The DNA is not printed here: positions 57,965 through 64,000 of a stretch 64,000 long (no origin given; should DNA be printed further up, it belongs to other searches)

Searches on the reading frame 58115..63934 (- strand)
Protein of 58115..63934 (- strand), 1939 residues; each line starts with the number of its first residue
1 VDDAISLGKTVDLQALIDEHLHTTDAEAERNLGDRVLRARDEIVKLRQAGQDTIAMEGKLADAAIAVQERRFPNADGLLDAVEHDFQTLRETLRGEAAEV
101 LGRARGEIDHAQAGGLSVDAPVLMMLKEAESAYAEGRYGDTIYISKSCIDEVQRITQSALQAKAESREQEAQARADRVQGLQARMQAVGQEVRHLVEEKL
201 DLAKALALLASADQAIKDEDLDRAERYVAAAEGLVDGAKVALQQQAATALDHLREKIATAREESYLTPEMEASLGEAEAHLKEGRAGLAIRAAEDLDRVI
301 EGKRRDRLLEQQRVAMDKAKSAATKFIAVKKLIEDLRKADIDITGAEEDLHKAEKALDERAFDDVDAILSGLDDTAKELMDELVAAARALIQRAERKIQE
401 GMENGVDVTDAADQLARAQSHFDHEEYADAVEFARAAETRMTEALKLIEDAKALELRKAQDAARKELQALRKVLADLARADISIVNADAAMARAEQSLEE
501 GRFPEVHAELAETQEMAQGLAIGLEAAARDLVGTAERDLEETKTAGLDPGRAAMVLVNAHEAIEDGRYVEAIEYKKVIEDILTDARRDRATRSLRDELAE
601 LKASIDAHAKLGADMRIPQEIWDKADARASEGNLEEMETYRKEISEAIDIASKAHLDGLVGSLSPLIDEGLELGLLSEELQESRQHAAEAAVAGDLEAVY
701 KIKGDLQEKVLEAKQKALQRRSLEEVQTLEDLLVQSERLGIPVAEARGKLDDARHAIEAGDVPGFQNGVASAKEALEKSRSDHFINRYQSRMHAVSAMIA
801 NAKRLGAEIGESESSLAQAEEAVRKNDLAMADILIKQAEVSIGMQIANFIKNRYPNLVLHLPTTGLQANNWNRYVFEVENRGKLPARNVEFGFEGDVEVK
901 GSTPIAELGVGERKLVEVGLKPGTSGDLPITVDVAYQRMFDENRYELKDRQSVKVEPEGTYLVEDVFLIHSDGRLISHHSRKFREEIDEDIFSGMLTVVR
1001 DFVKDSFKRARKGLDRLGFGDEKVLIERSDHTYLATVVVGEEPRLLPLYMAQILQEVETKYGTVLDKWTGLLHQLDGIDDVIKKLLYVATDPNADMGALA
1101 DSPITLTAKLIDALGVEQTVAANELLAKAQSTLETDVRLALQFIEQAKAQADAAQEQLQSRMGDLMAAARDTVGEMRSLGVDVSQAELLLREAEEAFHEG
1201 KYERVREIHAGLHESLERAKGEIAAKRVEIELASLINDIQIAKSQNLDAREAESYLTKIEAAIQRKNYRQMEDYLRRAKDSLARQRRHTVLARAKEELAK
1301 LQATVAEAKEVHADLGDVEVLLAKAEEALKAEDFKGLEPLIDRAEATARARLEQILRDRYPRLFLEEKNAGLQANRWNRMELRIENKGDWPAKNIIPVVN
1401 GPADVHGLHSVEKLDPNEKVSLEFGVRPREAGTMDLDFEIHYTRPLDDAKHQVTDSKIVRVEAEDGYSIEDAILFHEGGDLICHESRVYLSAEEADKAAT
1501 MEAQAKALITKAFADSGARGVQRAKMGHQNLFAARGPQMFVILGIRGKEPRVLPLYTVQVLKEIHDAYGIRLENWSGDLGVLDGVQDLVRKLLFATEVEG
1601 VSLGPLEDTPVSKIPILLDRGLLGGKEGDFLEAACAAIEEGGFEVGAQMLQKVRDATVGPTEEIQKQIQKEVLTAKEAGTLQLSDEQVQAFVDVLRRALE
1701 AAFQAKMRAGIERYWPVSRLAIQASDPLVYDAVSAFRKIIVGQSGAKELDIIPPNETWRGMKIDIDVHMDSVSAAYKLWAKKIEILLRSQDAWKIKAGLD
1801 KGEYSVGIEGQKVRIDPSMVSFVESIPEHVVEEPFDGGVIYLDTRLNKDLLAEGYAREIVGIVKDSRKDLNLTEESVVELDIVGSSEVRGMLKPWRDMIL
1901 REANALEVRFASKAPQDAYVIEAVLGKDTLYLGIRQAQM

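Call 58: search_protein_families(library=pfam, proteins=[window:58115-63934:-])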
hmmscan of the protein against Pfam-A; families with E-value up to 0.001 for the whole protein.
window:58115-63934:- (1939 aa): 2 families
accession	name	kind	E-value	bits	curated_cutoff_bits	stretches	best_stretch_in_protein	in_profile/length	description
PF19302.4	DUF5915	-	2.6e-11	43.9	27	1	1781-1916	43-178/195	Domain of unknown function (DUF5915)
PF07705.17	CARDB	-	9.9e-07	29.4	22.7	0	856-942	3-91/101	CARDB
